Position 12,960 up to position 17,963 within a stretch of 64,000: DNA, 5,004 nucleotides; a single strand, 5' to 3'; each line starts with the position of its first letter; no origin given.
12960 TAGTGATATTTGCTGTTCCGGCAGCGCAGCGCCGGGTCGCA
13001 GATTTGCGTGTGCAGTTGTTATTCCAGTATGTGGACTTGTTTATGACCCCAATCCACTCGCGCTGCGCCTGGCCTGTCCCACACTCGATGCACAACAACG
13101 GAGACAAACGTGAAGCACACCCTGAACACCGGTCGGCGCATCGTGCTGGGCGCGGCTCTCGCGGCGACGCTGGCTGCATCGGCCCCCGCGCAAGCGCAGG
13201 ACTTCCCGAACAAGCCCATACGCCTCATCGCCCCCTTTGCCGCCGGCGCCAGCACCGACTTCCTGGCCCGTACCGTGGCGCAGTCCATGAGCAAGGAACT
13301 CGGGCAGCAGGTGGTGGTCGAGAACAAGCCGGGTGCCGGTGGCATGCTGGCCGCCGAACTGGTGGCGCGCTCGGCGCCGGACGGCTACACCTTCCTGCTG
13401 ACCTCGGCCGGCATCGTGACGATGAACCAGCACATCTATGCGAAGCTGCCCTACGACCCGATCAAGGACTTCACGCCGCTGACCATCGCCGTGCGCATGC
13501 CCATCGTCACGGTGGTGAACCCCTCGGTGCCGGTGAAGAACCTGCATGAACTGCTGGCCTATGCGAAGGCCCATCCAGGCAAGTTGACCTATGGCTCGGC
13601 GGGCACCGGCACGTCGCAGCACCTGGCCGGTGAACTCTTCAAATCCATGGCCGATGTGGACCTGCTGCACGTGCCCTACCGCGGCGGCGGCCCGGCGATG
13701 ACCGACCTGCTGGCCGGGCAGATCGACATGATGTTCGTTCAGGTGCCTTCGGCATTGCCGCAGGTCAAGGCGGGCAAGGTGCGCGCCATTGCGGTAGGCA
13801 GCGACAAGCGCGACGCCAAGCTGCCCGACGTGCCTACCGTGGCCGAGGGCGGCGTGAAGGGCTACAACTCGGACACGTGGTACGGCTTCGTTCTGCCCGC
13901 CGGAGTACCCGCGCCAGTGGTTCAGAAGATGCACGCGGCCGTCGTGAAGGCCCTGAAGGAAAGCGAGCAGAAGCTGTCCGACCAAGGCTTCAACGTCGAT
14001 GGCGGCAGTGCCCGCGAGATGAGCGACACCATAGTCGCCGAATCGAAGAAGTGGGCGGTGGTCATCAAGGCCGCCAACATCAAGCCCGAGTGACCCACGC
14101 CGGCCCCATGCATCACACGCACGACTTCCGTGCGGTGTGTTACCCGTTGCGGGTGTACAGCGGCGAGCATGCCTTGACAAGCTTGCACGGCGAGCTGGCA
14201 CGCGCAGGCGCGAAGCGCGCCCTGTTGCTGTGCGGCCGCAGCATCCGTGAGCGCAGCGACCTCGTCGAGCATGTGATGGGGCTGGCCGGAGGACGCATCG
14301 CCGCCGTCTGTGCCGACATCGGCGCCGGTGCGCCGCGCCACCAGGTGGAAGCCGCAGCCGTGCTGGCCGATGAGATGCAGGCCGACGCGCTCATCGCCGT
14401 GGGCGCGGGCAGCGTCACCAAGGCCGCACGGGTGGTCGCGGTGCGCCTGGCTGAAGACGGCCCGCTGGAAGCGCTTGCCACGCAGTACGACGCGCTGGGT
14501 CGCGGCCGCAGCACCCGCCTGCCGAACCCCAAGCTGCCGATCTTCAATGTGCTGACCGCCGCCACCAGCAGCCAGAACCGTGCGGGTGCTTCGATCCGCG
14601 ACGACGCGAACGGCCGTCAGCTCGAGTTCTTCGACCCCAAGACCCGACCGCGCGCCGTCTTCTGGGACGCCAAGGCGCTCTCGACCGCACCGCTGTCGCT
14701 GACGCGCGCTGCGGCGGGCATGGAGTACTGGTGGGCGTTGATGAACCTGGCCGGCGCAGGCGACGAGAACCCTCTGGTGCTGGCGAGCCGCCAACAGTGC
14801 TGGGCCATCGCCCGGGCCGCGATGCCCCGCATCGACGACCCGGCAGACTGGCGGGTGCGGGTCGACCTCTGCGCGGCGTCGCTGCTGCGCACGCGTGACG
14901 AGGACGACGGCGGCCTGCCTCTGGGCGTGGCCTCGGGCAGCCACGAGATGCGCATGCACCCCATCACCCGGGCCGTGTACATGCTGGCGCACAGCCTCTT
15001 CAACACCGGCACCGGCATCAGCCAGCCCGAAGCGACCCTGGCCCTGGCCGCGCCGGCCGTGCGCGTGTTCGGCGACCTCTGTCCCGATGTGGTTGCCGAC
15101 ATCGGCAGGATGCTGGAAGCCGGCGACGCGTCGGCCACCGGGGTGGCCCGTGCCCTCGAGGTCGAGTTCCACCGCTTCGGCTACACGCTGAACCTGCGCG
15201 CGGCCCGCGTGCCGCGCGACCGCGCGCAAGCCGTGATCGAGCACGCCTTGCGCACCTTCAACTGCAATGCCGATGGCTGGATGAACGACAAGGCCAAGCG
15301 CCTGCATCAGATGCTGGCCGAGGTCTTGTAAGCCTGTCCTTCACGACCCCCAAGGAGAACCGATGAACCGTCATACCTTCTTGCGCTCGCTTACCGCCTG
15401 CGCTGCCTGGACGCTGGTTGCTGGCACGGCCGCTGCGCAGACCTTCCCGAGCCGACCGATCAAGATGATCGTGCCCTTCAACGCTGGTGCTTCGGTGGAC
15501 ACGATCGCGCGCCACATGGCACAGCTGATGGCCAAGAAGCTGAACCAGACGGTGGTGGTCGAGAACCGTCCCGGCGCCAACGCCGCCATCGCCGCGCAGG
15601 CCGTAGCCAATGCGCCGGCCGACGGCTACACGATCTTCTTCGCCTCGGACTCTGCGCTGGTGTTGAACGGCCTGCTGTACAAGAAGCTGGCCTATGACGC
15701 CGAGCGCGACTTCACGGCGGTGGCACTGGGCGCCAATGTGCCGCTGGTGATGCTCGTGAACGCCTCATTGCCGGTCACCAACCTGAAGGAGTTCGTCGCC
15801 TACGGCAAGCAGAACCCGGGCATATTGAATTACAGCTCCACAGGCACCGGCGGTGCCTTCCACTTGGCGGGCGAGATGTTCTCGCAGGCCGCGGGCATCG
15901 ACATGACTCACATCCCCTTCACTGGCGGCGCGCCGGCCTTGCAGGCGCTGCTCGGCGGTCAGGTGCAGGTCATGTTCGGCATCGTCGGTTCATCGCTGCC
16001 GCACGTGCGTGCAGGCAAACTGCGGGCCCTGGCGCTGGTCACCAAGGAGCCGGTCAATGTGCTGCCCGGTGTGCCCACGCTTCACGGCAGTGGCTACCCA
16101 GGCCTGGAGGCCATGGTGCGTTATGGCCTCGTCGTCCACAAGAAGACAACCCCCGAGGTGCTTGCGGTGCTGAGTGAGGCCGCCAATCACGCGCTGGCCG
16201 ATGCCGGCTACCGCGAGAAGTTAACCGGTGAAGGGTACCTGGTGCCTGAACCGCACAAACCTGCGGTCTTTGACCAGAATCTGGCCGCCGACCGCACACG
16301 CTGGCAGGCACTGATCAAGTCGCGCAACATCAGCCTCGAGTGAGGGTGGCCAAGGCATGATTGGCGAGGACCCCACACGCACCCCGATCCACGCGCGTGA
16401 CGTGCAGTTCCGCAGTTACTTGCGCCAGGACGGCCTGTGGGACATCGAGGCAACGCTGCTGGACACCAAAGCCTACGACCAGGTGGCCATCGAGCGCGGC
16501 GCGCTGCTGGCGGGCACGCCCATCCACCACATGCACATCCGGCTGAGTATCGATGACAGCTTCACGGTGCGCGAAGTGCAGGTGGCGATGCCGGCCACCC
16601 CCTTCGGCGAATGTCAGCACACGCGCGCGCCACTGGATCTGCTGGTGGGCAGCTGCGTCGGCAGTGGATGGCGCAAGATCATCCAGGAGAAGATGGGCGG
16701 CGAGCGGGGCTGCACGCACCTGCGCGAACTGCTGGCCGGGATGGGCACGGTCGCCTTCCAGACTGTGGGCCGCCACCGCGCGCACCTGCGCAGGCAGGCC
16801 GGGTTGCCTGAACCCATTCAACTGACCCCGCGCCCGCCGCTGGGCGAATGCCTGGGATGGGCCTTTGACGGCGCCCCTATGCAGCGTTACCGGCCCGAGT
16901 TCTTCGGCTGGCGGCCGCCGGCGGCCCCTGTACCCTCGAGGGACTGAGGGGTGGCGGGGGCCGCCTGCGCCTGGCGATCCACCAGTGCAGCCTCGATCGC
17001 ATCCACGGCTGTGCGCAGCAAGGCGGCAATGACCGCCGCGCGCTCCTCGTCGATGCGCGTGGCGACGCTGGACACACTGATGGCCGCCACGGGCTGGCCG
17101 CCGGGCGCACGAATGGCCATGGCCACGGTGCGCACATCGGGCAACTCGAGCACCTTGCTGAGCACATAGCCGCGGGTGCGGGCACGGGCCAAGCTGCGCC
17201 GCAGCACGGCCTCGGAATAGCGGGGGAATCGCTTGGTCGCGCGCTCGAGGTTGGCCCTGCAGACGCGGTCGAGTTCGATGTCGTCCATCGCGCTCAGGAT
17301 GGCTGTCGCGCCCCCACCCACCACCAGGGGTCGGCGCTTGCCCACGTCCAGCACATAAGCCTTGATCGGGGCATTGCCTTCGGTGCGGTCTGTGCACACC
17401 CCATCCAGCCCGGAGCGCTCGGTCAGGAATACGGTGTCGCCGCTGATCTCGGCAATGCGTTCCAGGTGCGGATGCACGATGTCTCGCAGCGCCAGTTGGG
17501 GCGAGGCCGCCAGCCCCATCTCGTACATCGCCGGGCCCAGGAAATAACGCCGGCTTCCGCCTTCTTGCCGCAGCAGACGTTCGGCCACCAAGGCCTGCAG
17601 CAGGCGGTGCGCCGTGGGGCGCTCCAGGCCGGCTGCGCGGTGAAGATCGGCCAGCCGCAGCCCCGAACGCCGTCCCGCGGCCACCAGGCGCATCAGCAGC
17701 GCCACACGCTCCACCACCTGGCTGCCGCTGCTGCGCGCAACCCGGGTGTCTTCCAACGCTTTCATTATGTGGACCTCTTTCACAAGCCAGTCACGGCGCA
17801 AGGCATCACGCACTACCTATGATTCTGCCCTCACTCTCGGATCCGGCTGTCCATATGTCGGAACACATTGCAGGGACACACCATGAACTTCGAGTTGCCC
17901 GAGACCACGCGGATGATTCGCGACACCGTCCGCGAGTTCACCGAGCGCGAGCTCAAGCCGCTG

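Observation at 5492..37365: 32-kb acyl-CoA catabolic region run on CoA-transferases, with no ligase or oxygenase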

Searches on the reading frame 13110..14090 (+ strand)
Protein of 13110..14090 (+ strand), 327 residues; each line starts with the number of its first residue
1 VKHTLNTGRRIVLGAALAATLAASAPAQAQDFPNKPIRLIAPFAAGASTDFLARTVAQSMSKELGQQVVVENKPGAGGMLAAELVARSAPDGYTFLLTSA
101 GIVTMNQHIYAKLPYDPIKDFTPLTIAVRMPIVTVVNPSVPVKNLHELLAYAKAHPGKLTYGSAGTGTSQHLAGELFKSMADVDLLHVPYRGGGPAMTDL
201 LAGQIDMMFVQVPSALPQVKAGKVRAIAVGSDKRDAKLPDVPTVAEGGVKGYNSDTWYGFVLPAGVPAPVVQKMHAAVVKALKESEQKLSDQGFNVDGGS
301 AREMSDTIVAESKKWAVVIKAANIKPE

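Call 5: search_protein_families(library=pfam, proteins=[window:13110-14090:+])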
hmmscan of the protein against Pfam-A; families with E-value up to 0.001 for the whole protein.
window:13110-14090:+ (327 aa): 1 family
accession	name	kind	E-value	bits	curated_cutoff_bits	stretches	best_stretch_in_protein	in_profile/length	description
PF03401.19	TctC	-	1.1e-85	287.9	27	1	53-323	2-273/274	Tripartite tricarboxylate transporter family receptor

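Call 55: search_solved_structures(query=window:13110-14090:+, max_evalue=1e-20)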
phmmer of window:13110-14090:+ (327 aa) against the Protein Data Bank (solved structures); distinct sequences matched with E-value up to 1e-20: 11.
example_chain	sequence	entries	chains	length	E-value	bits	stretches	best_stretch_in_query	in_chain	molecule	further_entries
2dvz_A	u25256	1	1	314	1.9e-75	257.1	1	29-325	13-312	Putative exported protein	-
8hka_A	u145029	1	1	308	2.3e-75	256.8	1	36-325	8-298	Periplasmic terephthalate binding protein (TBP)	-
8hk9_D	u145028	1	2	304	2.8e-75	256.6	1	36-325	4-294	Periplasmic terephthalate binding protein (TBP)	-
8hkb_A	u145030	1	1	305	8.7e-75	254.9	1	36-325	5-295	Periplasmic terephthalate binding protein (TBP)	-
2qpq_A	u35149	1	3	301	5.4e-71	242.5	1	30-304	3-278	protein Bug27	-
5oei_A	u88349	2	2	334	1.7e-65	224.4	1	29-326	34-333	Uncharacterized protein family UPF0065:Tat pathway signal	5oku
7ndr_A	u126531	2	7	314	7.7e-65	222.3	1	33-325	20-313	Tripartite tricarboxylate transporter substrate binding protein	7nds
2f5x_A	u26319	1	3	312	8.6e-62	212.3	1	30-324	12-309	BugD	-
6hke_A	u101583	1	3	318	3.6e-59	203.6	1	30-302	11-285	Possible TctC subunit of the Tripartite Tricarboxylate Transport(TTT) Family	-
4x9t_A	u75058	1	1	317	9.9e-35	123.4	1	30-291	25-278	Uncharacterized protein UPF0065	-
25hk_A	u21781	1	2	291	2.5e-33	118.8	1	28-288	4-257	Tripartite tricarboxylate transporter substrate binding protein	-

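Call 68: search_protein_families(library=ncbifam, proteins=[window:13110-14090:+], max_evalue=1e-20)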
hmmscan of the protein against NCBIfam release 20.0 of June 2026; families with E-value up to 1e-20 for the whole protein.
window:13110-14090:+ (327 aa): 0 families

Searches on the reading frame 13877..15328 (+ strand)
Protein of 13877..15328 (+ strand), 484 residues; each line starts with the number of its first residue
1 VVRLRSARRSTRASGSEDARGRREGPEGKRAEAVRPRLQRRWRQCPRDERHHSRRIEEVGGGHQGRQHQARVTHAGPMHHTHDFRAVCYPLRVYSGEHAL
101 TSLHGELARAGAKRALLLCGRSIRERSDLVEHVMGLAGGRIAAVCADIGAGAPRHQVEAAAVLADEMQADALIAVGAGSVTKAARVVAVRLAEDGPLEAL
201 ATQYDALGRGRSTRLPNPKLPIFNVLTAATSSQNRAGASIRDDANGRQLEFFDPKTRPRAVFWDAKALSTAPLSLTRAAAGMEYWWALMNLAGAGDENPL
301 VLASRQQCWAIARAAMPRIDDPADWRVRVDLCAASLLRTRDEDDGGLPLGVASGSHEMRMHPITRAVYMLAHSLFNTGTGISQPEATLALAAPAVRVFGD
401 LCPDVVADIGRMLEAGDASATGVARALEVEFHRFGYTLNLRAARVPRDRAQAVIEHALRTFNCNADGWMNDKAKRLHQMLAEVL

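Call 5: search_protein_families(library=pfam, proteins=[window:13877-15328:+])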
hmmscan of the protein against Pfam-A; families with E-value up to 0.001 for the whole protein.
window:13877-15328:+ (484 aa): 2 families
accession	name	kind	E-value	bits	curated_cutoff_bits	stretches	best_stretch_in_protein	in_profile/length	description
PF00465.25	Fe-ADH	-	1.6e-24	86.8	31.3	1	90-264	1-167/168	Iron-containing alcohol dehydrogenase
PF13685.12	Fe-ADH_2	-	3.4e-05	24.3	28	0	96-191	3-97/149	Iron-containing alcohol dehydrogenase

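Call 30: search_protein_families(library=ncbifam, proteins=[window:14108-15328:+], max_evalue=1e-10)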
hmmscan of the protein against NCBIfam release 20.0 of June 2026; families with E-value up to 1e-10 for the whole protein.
window:14108-15328:+ (407 aa): 1 family
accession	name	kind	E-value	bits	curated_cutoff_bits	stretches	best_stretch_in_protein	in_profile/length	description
NF058672.1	4HyButDHCUPNE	equivalog_domain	6.2e-18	65.1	500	1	12-384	6-356/378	4-hydroxybutyrate dehydrogenase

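Call 58: search_solved_structures(query=window:14108-15328:+, max_evalue=1e-10)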
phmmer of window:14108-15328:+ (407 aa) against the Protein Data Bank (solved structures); distinct sequences matched with E-value up to 1e-10: 0.

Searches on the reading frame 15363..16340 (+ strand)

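Call 5: search_protein_families(library=pfam, proteins=[window:15363-16340:+])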
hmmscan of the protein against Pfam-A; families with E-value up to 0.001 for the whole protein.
window:15363-16340:+ (326 aa): 1 family
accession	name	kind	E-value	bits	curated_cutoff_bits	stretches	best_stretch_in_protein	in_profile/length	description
PF03401.19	TctC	-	7.2e-66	222.9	27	1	48-322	1-273/274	Tripartite tricarboxylate transporter family receptor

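Call 68: search_protein_families(library=ncbifam, proteins=[window:15363-16340:+], max_evalue=1e-20)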
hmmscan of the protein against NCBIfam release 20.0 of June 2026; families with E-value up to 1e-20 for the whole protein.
window:15363-16340:+ (326 aa): 0 families

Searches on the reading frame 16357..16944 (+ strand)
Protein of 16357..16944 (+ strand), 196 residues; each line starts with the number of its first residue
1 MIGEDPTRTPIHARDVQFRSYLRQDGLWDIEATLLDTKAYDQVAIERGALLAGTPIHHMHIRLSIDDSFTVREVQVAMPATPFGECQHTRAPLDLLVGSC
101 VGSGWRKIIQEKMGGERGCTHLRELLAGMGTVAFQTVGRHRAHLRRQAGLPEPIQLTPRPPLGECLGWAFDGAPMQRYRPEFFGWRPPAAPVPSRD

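Call 6: search_protein_families(library=pfam, proteins=[window:16357-16944:+])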
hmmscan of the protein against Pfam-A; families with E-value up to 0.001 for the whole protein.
window:16357-16944:+ (196 aa): 1 family
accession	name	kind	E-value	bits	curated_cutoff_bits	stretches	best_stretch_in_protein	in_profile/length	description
PF11136.13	DUF2889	-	2e-39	135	25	1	12-135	1-123/123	Protein of unknown function (DUF2889)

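Call 30: search_protein_families(library=ncbifam, proteins=[window:16357-16944:+], max_evalue=1e-10)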
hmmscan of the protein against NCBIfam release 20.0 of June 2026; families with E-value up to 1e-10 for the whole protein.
window:16357-16944:+ (196 aa): 0 families

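Call 101: predict_structure(alignment_id=A2)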
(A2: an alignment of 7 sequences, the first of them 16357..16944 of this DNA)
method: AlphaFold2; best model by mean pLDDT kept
length: 196 residues; sequences in the alignment: 7
mean_pLDDT: 73.4   pTM: 0.69
mean pLDDT of the five models: 73.4, 72.7, 70.8, 68.4, 68.0
residues with pLDDT >= 90: 32; 70-90: 97; 50-70: 38; < 50: 29
segments of 3 or more residues with pLDDT < 50: 154-169, 173-182
pLDDT, mean of each block of 10 residues (from residue 1): 72 91 91 90 79 87 92 86 55 84 78 74 84 81 77 47 39 48 53 52
secondary structure, 60 per line:
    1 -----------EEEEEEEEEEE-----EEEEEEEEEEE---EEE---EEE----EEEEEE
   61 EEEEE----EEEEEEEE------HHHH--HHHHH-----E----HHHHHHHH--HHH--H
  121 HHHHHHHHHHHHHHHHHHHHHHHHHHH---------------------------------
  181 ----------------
elements in order: E12-22 E28-38 E42-44 E48-50 E55-65 E70-77 H84-87 H90-94 H105-112 H120-147

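Call 103: fold_search(model_id=the predicted structure, library=pdb)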
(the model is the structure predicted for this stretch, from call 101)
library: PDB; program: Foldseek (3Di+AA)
matches with E <= 10: 634; with E <= 0.001: 0
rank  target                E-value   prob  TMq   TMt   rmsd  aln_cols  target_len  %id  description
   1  5k36_K                2.9e-02  0.54  0.24  0.06  14.0       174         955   13  Structure of an eleven component nuclear RNA exosome complex bound to RNA (released 2016-11-02)
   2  7aju_EK               3.5e-02  0.69  0.21  0.05  11.2       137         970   12  Cryo-EM structure of the 90S-exosome super-complex (state Post-A1-exosome) (released 2020-12-30)
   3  5c0w_J                4.2e-02  0.63  0.21  0.05  11.2       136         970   12  Structure of a 12-subunit nuclear exosome complex bound to single-stranded RNA substrates (released 2015-07-29)
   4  8cdu_C                4.2e-02  0.51  0.23  0.08  13.2       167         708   10  Rnase R bound to a 30S degradation intermediate (main state) (released 2023-12-20)
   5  1q48_MODEL_1_A        7.3e-02  0.90  0.29  0.39   4.1        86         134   13  Solution NMR Structure of The Haemophilus Influenzae Iron-Sulfur Cluster Assembly Protein U (IscU) with Zinc B (released 2003-11-18)
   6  1wfz_MODEL_1_A        1.3e-01  0.57  0.25  0.35   9.4       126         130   11  Solution structure of Iron-sulfur cluster protein U (IscU) (released 2004-11-27)
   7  7rtk_D                1.3e-01  0.63  0.23  0.34   6.4        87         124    8  Structure of the (NIAU)2 complex with N-terminal mutation of ISCU2 Y35D at 2.5 A resolution (released 2021-08-25)
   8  3vhx_H                1.8e-01  0.09  0.10  0.18  14.3        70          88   11  The crystal structure of Arf6-MKLP1 (Mitotic kinesin-like protein 1) complex (released 2012-05-16)
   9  2r7d_A                1.9e-01  0.25  0.20  0.10  11.5       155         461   10  Crystal structure of ribonuclease II family protein from Deinococcus radiodurans, triclinic crystal form. NorthEast St (released 2007-10-02)
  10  5g06_J                1.9e-01  0.25  0.23  0.06  13.6       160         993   13  Cryo-EM structure of yeast cytoplasmic exosome (released 2016-06-15)
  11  8xgm_D                2.0e-01  0.33  0.19  0.26  11.2        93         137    4  Cryo-EM structure of human GPR1 bound to chemerin (released 2024-08-21)
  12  7r5v_P                2.0e-01  0.33  0.25  0.23  18.1       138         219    9  Structure of the human CCAN CENP-A alpha-satellite complex (released 2022-04-27)
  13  8e2a_A                2.0e-01  0.15  0.21  0.08  15.3       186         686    7  Human Dis3L2 in complex with hairpin D-U7 (released 2023-03-01)
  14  6uxe_D                2.3e-01  0.60  0.24  0.33   4.8        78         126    8  Structure of the human mitochondrial desulfurase complex Nfs1-ISCU2(M140I)-ISD11 with E.coli ACP1 at 1.57 A resolution (released 2019-11-20)
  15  5kew_B                2.3e-01  0.15  0.16  0.23  18.3       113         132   11  Vibrio parahaemolyticus VtrA/VtrC complex bound to the bile salt taurodeoxycholate (released 2016-07-20)
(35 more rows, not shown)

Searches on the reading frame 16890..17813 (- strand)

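Call 6: search_protein_families(library=pfam, proteins=[window:16890-17813:-])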
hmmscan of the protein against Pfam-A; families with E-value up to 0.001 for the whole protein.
window:16890-17813:- (308 aa): 3 families
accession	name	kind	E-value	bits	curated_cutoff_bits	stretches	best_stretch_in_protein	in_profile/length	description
PF01614.24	IclR_C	-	2.6e-21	76.4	24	1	106-273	6-172/174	Bacterial transcriptional regulator IclR C-terminal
PF09339.16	HTH_IclR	-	1.3e-10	41.3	22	1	34-84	2-51/52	IclR helix-turn-helix domain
PF25213.1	HVO_A0261_N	-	0.0008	19.7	35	1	33-86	10-59/86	HVO_A0261 N-terminal domain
